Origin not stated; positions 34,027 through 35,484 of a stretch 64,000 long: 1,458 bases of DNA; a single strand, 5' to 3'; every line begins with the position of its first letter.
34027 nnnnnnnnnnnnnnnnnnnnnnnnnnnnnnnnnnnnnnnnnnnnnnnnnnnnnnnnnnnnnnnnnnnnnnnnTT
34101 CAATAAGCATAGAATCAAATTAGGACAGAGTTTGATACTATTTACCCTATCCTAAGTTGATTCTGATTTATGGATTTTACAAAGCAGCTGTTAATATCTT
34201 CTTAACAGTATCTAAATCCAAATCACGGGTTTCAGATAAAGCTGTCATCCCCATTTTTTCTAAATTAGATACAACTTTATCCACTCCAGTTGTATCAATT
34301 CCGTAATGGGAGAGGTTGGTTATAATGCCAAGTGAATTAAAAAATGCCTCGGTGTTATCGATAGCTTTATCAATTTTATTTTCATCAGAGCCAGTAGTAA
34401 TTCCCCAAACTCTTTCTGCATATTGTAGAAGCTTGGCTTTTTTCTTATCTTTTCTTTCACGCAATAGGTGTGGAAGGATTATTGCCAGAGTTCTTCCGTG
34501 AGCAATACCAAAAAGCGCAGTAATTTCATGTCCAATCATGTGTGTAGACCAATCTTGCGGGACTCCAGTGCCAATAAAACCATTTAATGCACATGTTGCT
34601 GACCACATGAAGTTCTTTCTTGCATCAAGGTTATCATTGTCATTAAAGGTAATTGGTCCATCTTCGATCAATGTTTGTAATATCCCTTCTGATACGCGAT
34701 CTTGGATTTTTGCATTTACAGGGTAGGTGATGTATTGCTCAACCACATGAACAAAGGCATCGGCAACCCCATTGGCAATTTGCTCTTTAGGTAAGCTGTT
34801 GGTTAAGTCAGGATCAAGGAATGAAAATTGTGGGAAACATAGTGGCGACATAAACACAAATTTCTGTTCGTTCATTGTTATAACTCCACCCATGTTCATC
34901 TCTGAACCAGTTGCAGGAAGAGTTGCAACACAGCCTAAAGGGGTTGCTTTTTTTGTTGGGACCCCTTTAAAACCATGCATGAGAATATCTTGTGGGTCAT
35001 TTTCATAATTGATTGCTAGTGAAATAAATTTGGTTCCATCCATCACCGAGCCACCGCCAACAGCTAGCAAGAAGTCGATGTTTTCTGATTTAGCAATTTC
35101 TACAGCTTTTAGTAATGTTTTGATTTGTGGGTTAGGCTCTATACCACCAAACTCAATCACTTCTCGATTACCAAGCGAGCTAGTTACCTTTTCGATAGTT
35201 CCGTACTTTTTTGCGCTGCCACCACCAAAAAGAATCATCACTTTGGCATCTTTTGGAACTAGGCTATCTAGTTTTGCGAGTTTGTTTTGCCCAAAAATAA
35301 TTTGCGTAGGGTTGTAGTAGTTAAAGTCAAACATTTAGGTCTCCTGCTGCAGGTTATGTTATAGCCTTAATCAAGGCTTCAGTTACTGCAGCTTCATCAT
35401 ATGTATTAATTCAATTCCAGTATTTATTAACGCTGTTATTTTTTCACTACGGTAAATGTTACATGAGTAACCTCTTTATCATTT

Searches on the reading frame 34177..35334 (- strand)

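Call 27: search_protein_families(library=pfam, proteins=[window:34177-35334:-], max_evalue=0.00001)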
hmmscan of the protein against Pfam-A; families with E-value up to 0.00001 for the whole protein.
window:34177-35334:- (385 aa): 3 families
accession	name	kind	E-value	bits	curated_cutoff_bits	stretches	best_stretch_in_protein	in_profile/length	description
PF00465.25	Fe-ADH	-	1.5e-38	132.5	31.3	1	9-175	1-168/168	Iron-containing alcohol dehydrogenase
PF25137.1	ADH_Fe_C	-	5.9e-29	101.6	27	1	187-384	2-193/194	Fe-containing alcohol dehydrogenase family, C-terminal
PF13685.12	Fe-ADH_2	-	6e-07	30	28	1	15-108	3-97/149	Iron-containing alcohol dehydrogenase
